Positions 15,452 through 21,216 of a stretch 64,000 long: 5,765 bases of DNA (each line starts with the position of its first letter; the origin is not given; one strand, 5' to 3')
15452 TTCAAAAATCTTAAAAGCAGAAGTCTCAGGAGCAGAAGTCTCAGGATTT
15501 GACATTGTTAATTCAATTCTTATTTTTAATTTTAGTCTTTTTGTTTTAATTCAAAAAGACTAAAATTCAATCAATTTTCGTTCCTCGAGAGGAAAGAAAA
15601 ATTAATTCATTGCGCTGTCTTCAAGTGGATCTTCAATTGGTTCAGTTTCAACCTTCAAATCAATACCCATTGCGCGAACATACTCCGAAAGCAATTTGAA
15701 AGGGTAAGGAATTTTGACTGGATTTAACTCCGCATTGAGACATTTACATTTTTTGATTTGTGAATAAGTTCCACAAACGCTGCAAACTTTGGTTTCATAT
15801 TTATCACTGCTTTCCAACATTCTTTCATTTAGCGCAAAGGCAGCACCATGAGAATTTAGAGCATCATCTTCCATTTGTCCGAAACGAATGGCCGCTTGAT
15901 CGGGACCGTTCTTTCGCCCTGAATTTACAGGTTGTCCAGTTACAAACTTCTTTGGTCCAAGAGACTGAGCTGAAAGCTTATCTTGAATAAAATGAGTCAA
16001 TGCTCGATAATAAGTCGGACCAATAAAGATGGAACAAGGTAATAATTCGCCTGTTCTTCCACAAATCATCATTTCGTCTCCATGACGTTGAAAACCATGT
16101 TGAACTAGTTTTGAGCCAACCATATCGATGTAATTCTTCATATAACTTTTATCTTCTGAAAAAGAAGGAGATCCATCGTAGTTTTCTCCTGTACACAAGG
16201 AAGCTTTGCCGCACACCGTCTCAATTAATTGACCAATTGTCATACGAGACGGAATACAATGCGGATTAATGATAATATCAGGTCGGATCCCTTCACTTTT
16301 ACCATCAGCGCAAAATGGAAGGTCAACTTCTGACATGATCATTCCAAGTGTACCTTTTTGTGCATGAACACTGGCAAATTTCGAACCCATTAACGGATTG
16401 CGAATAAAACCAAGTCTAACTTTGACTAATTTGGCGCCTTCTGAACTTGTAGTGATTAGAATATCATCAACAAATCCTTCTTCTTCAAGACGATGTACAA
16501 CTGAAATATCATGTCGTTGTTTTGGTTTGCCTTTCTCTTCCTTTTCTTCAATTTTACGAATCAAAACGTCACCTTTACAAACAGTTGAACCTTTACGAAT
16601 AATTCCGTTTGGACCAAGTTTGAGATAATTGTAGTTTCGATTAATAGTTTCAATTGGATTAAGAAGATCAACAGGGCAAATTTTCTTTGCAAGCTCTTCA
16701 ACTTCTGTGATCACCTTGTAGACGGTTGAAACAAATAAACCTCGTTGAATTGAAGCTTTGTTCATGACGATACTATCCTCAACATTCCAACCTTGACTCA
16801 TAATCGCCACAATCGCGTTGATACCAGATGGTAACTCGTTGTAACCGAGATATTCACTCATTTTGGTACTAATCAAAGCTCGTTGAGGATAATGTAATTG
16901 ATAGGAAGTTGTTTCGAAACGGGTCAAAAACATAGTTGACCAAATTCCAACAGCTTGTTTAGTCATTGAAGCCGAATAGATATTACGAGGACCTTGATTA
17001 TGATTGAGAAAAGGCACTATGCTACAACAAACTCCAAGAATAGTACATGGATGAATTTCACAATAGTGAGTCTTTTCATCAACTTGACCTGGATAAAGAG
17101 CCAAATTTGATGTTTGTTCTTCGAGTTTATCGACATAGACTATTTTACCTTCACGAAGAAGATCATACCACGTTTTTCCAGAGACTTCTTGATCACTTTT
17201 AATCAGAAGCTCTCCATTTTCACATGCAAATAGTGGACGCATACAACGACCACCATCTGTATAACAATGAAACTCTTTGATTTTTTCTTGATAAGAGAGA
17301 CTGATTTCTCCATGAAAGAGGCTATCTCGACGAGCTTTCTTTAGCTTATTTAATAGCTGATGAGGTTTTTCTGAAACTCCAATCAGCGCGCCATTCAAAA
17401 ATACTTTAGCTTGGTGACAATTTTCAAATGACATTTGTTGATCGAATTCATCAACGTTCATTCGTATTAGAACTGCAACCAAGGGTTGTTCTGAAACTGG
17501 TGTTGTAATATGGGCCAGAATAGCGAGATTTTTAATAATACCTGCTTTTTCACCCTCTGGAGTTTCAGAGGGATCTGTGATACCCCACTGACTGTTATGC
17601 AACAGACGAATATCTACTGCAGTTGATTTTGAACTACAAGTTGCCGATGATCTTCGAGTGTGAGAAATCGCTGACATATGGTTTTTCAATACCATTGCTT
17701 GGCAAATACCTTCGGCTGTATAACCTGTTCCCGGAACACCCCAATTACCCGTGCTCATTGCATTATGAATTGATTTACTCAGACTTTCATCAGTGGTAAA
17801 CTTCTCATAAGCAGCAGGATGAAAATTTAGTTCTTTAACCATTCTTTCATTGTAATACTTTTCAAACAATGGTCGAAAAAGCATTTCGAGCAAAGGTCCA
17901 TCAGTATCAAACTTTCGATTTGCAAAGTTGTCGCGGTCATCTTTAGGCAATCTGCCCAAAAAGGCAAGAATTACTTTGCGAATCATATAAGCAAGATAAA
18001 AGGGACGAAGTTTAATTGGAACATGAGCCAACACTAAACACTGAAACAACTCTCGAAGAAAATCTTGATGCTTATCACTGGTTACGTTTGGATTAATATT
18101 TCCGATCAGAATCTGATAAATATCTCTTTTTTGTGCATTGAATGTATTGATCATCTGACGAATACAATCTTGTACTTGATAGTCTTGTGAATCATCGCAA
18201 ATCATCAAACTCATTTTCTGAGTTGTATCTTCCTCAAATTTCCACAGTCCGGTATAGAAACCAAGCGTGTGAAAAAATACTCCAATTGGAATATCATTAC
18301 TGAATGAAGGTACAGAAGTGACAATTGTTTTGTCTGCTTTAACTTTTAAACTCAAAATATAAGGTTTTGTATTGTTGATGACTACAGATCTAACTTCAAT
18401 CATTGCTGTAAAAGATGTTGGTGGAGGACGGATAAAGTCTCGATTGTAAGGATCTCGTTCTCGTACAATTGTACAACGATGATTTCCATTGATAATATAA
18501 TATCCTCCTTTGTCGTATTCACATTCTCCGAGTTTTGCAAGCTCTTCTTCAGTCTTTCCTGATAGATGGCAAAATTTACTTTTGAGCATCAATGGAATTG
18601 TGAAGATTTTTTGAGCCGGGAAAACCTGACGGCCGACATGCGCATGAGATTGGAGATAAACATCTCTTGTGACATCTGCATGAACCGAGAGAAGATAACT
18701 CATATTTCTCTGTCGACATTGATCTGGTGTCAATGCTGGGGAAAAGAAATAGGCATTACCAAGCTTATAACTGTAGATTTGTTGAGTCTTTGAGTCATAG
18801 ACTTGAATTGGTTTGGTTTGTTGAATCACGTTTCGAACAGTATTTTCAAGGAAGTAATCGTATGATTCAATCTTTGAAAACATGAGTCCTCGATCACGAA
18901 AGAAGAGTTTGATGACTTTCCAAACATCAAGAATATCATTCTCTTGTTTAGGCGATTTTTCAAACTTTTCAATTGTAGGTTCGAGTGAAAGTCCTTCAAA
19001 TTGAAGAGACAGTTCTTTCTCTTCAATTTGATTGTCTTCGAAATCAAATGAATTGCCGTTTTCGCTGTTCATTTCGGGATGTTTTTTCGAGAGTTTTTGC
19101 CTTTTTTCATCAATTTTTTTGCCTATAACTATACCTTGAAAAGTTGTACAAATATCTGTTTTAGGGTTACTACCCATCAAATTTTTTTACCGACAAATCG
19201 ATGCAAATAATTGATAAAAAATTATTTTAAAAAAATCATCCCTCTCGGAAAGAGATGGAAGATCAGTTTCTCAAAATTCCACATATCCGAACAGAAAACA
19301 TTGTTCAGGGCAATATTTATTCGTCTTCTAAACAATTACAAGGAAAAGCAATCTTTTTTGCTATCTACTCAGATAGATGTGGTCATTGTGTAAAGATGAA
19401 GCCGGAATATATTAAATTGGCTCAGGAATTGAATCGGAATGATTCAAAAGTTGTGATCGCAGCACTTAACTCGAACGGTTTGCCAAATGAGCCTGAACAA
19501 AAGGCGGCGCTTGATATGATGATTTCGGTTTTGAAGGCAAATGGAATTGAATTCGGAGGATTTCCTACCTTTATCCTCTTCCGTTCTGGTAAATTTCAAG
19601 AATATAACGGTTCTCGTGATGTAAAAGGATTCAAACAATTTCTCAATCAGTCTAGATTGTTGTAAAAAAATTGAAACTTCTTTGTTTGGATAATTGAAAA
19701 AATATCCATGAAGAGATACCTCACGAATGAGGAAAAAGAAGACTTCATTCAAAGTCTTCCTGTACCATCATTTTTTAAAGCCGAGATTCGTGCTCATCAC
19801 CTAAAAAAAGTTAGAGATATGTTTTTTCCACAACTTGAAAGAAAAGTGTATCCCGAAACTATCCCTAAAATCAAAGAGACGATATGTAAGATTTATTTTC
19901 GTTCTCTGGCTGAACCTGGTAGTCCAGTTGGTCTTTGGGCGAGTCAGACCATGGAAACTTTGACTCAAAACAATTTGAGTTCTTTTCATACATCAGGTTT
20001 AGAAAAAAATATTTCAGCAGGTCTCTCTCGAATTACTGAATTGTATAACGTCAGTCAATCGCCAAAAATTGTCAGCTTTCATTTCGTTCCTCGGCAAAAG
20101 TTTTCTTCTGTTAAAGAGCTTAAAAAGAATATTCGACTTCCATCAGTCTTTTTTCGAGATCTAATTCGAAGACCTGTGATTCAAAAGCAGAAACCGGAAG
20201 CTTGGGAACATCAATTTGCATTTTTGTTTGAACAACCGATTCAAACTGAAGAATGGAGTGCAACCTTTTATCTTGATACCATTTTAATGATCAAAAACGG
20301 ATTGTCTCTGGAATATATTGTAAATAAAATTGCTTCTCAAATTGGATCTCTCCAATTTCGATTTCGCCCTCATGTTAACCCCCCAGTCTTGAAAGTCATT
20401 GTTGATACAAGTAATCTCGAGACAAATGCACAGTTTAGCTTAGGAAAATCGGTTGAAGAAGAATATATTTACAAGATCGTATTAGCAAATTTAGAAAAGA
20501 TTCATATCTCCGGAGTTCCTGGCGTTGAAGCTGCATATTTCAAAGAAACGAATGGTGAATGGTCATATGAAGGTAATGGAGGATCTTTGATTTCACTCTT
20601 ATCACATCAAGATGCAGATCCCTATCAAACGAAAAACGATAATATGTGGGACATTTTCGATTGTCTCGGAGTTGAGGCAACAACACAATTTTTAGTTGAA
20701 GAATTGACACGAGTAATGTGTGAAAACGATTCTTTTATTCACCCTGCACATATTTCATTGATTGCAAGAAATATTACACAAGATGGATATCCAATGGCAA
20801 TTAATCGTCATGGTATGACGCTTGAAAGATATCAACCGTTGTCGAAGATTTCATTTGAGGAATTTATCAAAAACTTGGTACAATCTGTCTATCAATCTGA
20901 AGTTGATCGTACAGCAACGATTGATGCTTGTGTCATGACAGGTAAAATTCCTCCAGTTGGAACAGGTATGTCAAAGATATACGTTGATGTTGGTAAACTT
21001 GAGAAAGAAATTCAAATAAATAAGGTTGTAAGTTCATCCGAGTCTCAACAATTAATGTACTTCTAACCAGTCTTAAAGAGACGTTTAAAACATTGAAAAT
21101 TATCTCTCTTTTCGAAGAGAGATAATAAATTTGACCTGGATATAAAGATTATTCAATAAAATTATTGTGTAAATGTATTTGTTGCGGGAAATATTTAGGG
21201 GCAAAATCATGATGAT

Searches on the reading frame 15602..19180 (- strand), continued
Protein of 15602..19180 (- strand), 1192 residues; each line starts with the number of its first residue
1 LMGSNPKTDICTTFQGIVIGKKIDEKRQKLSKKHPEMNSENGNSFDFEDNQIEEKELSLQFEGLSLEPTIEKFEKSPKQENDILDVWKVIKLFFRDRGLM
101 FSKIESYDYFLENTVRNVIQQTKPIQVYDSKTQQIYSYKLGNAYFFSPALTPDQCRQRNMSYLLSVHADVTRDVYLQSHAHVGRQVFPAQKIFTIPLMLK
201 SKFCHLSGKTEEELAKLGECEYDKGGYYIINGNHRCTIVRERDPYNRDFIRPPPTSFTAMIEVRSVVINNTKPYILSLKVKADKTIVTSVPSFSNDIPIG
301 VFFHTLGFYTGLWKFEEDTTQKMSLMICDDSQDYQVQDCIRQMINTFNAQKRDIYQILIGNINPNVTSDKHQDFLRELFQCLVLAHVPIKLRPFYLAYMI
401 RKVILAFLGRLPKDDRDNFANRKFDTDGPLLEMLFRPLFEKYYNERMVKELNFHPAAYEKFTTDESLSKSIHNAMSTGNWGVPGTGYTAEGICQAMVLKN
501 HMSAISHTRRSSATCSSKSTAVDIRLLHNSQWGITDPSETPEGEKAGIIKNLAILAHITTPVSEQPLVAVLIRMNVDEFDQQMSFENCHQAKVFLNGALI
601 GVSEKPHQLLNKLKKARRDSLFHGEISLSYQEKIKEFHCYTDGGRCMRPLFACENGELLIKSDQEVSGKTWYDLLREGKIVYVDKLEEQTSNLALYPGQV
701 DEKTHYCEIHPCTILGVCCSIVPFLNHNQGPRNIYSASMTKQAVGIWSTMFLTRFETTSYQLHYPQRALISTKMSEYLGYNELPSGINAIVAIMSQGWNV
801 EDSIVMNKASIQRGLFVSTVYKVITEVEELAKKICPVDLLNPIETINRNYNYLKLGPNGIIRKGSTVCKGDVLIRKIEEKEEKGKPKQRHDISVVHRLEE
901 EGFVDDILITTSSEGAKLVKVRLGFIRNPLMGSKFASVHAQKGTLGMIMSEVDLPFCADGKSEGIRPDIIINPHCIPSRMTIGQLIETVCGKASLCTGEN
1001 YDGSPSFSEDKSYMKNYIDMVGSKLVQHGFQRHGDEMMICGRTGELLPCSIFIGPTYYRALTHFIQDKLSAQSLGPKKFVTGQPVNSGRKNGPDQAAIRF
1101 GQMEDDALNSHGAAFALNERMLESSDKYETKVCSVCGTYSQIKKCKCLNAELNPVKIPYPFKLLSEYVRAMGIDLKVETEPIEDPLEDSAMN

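Call 63: find_encoding_contigs(protein=P0111, flank=10000, max_places=3)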
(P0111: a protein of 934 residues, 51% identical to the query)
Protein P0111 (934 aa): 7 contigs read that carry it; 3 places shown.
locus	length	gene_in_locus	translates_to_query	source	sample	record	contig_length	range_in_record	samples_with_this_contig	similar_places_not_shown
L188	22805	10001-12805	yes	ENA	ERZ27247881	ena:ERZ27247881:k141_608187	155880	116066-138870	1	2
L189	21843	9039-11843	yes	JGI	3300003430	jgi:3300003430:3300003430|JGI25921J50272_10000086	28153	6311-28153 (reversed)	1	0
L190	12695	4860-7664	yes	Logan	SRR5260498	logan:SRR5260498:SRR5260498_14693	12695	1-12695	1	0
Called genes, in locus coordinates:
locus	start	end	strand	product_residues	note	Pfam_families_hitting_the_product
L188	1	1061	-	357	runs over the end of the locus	PF19150:DUF5832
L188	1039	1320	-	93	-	-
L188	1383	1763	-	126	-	-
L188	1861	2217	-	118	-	-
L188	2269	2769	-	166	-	-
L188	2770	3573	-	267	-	PF01755:Glyco_transf_25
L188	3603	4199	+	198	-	-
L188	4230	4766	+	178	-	-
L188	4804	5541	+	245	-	PF07661:MORN_2 (faint)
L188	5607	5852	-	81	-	-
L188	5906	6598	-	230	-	PF03031:NIF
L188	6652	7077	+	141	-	-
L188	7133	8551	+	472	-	PF05970:PIF1, PF13604:AAA_30, PF13245:AAA_19, PF21530:Pif1_2B_dom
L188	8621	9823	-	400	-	-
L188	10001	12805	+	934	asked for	PF23162:AEP_C962R, PF08707:PriCT_2, PF08706:D5_N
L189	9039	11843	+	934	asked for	PF23162:AEP_C962R, PF08707:PriCT_2, PF08706:D5_N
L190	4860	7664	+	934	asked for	PF23162:AEP_C962R, PF08707:PriCT_2, PF08706:D5_N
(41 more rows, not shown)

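Call 64: find_encoding_contigs(protein=P0112, flank=10000, max_places=2)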
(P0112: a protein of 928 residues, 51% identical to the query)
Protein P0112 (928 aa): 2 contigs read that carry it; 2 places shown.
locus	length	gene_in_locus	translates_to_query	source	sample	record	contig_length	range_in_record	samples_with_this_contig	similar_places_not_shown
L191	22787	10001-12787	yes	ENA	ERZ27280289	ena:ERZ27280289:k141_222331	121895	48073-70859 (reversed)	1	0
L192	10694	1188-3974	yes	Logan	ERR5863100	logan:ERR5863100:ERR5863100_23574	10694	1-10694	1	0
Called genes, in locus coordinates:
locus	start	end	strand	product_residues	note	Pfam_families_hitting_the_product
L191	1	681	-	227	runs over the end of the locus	-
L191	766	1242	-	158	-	-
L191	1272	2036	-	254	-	PF01755:Glyco_transf_25 (weak)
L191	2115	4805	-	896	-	-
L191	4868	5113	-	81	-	-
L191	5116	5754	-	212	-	PF03031:NIF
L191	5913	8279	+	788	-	PF05203:Hom_end_hint, PF05204:Hom_end (weak), PF05970:PIF1, PF13604:AAA_30 (faint), PF21530:Pif1_2B_dom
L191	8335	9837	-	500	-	-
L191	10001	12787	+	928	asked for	PF23162:AEP_C962R, PF08707:PriCT_2, PF08706:D5_N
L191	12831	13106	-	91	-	-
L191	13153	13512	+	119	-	PF07883:Cupin_2, PF02311:AraC_binding (weak)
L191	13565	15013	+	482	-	-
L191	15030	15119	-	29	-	-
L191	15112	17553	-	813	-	-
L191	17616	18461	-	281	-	-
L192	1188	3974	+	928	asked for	PF23162:AEP_C962R, PF08707:PriCT_2, PF08706:D5_N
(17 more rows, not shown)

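Call 80: find_encoding_contigs(protein=P0036, flank=3000, max_places=6)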
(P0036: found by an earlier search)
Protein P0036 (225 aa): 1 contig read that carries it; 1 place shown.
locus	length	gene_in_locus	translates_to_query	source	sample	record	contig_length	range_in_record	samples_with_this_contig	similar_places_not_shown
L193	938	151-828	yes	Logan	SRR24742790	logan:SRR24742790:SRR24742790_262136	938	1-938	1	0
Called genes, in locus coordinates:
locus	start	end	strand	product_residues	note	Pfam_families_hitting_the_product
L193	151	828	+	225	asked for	-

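Call 81: find_encoding_contigs(protein=P0025, flank=3000, max_places=6)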
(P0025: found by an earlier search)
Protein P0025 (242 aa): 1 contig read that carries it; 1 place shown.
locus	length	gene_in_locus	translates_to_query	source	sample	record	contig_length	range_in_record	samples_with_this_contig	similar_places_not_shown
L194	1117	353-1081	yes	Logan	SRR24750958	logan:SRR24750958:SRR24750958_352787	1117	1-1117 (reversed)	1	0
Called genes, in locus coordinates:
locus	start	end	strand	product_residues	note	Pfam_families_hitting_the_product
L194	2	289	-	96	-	?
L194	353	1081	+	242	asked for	-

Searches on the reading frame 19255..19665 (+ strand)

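Call 57: search_protein_families(library=pfam, proteins=[window:19255-19665:+], max_evalue=0.01)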
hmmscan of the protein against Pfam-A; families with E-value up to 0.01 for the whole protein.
window:19255-19665:+ (136 aa): 4 families
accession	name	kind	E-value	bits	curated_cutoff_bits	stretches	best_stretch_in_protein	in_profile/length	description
PF00085.26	Thioredoxin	-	2.6e-10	40.7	23.5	1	31-131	19-102/103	Thioredoxin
PF13098.12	Thioredoxin_2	-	0.0005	20.8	27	1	29-127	4-101/104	Thioredoxin-like domain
PF08534.16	Redoxin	-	0.0017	18.6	26.6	1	8-76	6-75/148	Redoxin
PF00578.27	AhpC-TSA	-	0.007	16.7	26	1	18-73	14-69/124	AhpC/TSA family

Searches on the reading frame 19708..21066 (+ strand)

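Call 41: search_protein_families(library=pfam, proteins=[window:19708-21066:+], max_evalue=0.001)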
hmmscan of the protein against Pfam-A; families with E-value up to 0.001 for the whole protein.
window:19708-21066:+ (452 aa): 1 family
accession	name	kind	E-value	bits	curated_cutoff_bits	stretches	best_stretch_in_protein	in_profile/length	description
PF04998.22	RNA_pol_Rpb1_5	-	4.6e-21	75.9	28.5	1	57-372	66-261/267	RNA polymerase Rpb1, domain 5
